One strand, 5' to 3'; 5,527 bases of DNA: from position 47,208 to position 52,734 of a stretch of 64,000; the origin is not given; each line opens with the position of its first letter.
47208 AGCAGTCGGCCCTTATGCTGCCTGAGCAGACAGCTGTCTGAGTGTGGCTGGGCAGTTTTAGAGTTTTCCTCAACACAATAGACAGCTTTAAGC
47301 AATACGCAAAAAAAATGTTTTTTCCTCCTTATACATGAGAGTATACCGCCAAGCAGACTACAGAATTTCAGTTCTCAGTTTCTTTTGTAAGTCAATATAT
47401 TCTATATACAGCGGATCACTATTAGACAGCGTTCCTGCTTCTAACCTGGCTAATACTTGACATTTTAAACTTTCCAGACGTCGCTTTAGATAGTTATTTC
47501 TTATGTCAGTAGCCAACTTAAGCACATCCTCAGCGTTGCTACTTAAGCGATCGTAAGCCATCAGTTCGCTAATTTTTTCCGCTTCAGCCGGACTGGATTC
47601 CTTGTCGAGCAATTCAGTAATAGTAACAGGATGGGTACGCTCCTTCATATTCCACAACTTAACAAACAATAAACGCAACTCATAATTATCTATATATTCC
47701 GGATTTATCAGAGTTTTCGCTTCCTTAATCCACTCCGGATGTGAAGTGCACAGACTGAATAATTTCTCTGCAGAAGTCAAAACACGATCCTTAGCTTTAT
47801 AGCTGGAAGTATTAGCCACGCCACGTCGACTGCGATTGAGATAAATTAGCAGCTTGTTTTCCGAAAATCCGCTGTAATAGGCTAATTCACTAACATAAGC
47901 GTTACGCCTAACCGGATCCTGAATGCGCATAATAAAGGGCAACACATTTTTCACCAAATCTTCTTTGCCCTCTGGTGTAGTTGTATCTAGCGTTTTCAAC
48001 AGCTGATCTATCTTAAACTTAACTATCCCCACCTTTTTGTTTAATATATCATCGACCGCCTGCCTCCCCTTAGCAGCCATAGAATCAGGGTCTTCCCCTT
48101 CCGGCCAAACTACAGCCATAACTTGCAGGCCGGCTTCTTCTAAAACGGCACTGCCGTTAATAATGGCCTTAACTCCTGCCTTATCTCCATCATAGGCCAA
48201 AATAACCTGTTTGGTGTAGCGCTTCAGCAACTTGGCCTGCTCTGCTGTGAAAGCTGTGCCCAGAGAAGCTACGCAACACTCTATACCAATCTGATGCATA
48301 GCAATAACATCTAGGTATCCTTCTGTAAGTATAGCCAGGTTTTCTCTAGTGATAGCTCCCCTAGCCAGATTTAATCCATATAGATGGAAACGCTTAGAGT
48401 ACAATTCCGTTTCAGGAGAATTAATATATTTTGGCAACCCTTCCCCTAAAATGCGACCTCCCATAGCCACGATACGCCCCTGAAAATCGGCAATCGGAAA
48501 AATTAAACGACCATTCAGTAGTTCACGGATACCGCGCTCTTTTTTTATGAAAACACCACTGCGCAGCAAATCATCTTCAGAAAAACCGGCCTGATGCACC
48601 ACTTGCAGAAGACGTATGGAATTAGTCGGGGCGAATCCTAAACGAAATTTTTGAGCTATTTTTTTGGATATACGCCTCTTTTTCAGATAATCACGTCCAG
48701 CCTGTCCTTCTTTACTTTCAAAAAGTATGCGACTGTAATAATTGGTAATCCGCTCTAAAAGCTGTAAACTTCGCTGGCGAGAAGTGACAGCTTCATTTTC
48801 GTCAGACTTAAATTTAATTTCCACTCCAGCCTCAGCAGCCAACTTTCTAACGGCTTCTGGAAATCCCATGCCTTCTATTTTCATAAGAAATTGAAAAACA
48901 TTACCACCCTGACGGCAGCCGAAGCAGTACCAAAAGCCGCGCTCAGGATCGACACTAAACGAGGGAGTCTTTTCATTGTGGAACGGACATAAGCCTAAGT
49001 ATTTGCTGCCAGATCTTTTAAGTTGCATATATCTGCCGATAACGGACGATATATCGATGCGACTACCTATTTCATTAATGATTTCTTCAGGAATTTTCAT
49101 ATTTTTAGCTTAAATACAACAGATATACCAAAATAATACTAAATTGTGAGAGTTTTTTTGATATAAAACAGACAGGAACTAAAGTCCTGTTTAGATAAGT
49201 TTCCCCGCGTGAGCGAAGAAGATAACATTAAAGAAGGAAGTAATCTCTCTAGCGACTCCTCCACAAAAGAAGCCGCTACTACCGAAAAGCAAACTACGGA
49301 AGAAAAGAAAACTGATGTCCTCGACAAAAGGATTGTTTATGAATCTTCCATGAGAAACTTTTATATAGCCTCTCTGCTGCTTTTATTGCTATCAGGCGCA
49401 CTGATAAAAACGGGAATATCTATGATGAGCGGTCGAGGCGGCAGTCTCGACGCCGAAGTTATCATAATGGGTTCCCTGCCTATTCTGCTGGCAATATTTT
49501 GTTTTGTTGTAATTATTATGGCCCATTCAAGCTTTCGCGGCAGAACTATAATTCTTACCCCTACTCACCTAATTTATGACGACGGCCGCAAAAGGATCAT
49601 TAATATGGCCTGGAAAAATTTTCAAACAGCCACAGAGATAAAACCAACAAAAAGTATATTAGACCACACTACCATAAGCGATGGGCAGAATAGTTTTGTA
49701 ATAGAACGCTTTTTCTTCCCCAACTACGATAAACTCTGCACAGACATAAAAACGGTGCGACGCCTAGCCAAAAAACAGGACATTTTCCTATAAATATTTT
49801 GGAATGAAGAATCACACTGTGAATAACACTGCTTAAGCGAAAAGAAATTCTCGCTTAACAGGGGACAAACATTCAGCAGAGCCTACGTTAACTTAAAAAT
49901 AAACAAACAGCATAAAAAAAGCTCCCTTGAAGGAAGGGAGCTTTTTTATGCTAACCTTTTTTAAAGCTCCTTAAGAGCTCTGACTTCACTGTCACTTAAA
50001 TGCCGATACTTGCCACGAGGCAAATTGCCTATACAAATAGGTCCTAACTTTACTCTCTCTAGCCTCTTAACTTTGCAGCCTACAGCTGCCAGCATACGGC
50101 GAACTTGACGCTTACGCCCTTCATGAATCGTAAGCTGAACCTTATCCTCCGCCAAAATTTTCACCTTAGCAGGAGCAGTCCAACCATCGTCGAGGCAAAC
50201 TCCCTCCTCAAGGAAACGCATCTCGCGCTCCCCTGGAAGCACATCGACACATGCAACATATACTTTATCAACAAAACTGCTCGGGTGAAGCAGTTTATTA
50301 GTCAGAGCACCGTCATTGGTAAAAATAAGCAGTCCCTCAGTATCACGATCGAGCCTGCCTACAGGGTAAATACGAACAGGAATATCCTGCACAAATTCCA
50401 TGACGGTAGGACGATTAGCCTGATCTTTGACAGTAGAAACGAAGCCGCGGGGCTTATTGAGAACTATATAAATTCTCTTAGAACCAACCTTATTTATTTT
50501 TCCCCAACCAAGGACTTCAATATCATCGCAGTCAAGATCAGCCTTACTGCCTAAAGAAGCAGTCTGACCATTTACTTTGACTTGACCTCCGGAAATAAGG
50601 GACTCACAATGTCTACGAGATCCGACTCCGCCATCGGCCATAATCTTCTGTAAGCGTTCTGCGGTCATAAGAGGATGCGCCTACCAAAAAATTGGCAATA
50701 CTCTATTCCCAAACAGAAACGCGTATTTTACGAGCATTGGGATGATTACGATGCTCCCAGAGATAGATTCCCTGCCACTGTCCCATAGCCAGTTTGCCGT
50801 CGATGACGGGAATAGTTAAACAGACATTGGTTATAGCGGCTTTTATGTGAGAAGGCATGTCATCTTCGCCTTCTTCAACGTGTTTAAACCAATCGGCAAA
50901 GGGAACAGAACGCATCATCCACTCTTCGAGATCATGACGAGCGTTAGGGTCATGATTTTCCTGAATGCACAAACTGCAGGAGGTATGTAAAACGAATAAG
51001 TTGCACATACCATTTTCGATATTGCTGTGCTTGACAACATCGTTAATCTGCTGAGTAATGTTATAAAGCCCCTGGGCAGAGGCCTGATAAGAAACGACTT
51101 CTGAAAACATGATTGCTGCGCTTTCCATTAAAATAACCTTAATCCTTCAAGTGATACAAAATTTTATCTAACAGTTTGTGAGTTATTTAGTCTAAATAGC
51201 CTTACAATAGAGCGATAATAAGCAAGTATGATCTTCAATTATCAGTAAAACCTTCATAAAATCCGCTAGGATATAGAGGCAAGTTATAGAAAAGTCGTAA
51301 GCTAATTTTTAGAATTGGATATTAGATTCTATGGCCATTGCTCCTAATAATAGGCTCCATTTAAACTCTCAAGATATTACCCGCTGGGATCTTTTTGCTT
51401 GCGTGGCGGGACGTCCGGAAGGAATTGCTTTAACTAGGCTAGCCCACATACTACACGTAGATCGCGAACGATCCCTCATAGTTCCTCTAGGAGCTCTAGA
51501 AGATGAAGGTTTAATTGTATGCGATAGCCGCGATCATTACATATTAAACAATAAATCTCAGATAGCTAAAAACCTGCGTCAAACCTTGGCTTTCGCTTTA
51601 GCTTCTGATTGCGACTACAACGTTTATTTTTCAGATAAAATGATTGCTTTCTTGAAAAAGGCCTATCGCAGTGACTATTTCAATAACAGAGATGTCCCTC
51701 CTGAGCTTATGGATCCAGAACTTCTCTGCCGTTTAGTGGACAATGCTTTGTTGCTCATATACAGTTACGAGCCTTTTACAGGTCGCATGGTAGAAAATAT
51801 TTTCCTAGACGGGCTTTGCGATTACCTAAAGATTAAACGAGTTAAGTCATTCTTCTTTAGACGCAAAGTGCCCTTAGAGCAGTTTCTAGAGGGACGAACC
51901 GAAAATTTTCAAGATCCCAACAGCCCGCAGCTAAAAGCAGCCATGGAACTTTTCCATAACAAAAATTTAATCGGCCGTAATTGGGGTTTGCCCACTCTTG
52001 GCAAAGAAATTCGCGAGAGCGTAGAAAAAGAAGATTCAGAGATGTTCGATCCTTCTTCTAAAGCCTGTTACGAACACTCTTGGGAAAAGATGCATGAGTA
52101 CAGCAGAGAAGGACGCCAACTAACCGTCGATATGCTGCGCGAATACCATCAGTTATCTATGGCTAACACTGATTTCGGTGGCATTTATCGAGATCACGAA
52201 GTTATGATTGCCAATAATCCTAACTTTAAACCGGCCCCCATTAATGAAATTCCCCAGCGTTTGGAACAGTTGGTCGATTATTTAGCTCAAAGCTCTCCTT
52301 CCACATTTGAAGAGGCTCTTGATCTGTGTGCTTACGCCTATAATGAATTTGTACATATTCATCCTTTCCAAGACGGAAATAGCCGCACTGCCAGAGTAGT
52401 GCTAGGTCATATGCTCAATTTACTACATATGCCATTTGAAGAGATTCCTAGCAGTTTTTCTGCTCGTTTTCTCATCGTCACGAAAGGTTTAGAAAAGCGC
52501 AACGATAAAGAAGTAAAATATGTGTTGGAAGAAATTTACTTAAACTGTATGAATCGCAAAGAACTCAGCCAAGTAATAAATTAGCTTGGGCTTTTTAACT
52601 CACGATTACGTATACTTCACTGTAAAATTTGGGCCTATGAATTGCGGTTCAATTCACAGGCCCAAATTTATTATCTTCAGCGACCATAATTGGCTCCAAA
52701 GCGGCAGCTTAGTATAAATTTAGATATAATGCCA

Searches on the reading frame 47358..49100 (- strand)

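Call 20: search_protein_families(library=pfam, proteins=[window:47358-49100:-], max_evalue=0.001)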
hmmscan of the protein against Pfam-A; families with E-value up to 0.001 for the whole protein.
window:47358-49100:- (580 aa): 7 families
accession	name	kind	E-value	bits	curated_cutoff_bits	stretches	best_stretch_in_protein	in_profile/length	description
PF01807.25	Zn_ribbon_DnaG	-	7.1e-37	125.6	24.9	1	4-98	2-96/98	CHC2 zinc finger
PF08275.17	DNAG_N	-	8.6e-34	116.8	26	1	126-246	5-127/128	DNA primase catalytic core, N-terminal domain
PF13155.12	Toprim_2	-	1.9e-24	86.3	22.1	1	257-340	1-86/88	Toprim-like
PF13662.12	Toprim_4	-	4.5e-17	62.5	25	1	255-327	2-81/85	Toprim domain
PF10410.14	DnaB_bind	-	2.8e-12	47.1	20.6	1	361-414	2-55/56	DnaB-helicase binding domain of primase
PF01751.28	Toprim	-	5.6e-10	39.7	23.1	1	257-312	3-72/96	Toprim domain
PF13362.12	Toprim_3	-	1.3e-06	29.2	27.2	1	257-343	3-90/95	Toprim domain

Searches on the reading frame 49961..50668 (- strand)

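Call 20: search_protein_families(library=pfam, proteins=[window:49961-50668:-], max_evalue=0.001)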
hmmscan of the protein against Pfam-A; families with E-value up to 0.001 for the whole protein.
window:49961-50668:- (235 aa): 2 families
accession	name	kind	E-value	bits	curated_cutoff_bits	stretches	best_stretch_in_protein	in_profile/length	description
PF00849.27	PseudoU_synth_2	-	2.1e-22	80.4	26.8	1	67-195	2-152/152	RNA pseudouridylate synthase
PF01479.30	S4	-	9e-08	32.2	22.8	1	4-38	1-36/48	S4 domain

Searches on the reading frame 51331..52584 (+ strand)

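Call 21: search_protein_families(library=pfam, proteins=[window:51331-52584:+], max_evalue=0.001)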
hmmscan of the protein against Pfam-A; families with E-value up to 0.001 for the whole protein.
window:51331-52584:+ (417 aa): 1 family
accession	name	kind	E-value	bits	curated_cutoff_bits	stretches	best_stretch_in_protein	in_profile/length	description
PF02661.23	Fic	-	2.7e-16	60.6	24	1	264-362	2-93/93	Fic/DOC family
